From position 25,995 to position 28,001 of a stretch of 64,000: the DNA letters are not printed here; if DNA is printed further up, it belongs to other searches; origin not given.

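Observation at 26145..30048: Paired TMTC-like (DUF1736) GT-C glycosyltransferases with TPR tails: possible protein O-glycosylation system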

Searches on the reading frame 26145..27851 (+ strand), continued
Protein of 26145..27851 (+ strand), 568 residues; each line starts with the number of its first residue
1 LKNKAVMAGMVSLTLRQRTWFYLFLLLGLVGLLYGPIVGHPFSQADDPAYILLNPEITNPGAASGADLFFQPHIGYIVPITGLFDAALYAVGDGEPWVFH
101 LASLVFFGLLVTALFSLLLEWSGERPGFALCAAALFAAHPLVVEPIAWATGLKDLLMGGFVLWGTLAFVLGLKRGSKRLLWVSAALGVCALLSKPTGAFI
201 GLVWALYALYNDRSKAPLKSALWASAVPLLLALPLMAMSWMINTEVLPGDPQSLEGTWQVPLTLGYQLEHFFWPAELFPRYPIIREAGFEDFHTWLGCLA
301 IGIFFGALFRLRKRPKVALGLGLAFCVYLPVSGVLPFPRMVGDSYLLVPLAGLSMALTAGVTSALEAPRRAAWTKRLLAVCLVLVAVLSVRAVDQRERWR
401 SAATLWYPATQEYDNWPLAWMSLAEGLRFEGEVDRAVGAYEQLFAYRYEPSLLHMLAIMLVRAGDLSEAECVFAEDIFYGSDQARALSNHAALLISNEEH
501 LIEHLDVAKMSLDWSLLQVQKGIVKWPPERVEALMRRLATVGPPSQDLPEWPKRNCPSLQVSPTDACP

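Call 70: search_protein_families(library=pfam, proteins=[window:26145-27851:+, P0007, P0017], max_evalue=10)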
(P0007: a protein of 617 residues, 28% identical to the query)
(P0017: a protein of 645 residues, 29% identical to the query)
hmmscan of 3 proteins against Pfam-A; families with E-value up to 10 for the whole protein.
window:26145-27851:+ (568 aa): 5 families
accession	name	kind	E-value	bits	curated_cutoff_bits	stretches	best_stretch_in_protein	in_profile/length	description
PF13231.12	PMT_2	-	0.00057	20.6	26.1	1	86-233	11-155/160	Dolichyl-phosphate-mannose-protein mannosyltransferase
PF13176.12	TPR_7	-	0.0059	17.1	27.9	1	419-443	1-25/36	Tetratricopeptide repeat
PF13428.12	TPR_14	-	0.013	16.5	23.5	1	419-458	3-43/44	Tetratricopeptide repeat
PF07721.20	TPR_4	-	0.068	14.3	27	1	451-470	2-21/26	Tetratricopeptide repeat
PF13432.12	TPR_16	-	0.11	13.5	32.7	1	425-470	5-51/65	Tetratricopeptide repeat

P0007 (617 aa): 28 families (the best 25 are shown)
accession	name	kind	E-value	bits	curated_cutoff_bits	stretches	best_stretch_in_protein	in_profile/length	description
PF13414.12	TPR_11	-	3.1e-38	129.6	26.8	7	395-436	1-42/42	TPR repeat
PF07719.23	TPR_2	-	6.2e-32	107.5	27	6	422-455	1-34/34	Tetratricopeptide repeat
PF00515.34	TPR_1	-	1.5e-31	107.3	27.8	6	422-455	1-34/34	Tetratricopeptide repeat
PF13431.12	TPR_17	-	4.1e-27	92.6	24.4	5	410-442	1-33/34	Tetratricopeptide repeat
PF13424.12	TPR_12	-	1.3e-25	89.8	30.1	7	391-452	6-75/77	Tetratricopeptide repeat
PF14559.12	TPR_19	-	9.6e-24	83.9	25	5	509-568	3-62/68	Tetratricopeptide repeat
PF13181.12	TPR_8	-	1e-23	81.8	25.7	4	422-455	1-34/34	Tetratricopeptide repeat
PF13432.12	TPR_16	-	1.5e-22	80.1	32.7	4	427-489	2-64/65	Tetratricopeptide repeat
PF13428.12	TPR_14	-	5.7e-20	70.2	23.5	6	427-463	6-42/44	Tetratricopeptide repeat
PF13176.12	TPR_7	-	3.5e-12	45.8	27.9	4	390-421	1-34/36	Tetratricopeptide repeat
PF24575.1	TPR_Slam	-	1.9e-11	44.7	35.2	3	502-552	52-102/104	Surface lipoprotein assembly modifier, N-terminal TPR repeats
PF13374.12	TPR_10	-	2.3e-11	43.8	27.5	4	393-417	7-31/42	Tetratricopeptide repeat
PF07721.20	TPR_4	-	2.1e-10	40.6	27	4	389-413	2-26/26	Tetratricopeptide repeat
PF23914.1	TPR_CcmH_CycH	-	2.3e-08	34.5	42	3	521-598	40-120/158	Cytochrome c-type biogenesis protein H TPR domain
PF13231.12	PMT_2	-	3.1e-08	34.4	26.1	1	60-210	14-154/160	Dolichyl-phosphate-mannose-protein mannosyltransferase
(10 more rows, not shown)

P0017 (645 aa): 31 families (the best 25 are shown)
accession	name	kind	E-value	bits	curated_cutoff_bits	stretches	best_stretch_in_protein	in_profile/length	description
PF13414.12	TPR_11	-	1.5e-43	146.6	26.8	5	536-573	4-41/42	TPR repeat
PF00515.34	TPR_1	-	1e-37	126.9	27.8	5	526-558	1-33/34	Tetratricopeptide repeat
PF07719.23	TPR_2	-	2.3e-34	115.1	27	5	526-558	1-33/34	Tetratricopeptide repeat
PF13424.12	TPR_12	-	9.8e-28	96.6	30.1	5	492-555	3-74/77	Tetratricopeptide repeat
PF13432.12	TPR_16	-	1.5e-25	89.7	32.7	3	463-524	2-63/65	Tetratricopeptide repeat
PF13181.12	TPR_8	-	3.9e-23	80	25.7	5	463-491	6-34/34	Tetratricopeptide repeat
PF13431.12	TPR_17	-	2.1e-21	74.8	24.4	4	585-615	4-34/34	Tetratricopeptide repeat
PF14559.12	TPR_19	-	5.7e-20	71.8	25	5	536-598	1-63/68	Tetratricopeptide repeat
PF13428.12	TPR_14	-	2.9e-18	65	23.5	5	459-499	2-42/44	Tetratricopeptide repeat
PF13176.12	TPR_7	-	6.9e-14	51.1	27.9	2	463-491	4-34/36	Tetratricopeptide repeat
PF13374.12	TPR_10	-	4.2e-12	46.1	27.5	4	530-555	6-31/42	Tetratricopeptide repeat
PF24575.1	TPR_Slam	-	1.2e-11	45.4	35.2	3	532-581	53-102/104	Surface lipoprotein assembly modifier, N-terminal TPR repeats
PF03704.23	BTAD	-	2.2e-10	41.5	22.1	2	444-519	48-123/146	Bacterial transcriptional activator domain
PF23914.1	TPR_CcmH_CycH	-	3.7e-08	33.8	42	2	527-625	51-152/158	Cytochrome c-type biogenesis protein H TPR domain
PF13371.12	TPR_9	-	1.5e-07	31.7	35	3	575-630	10-65/73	Tetratricopeptide repeat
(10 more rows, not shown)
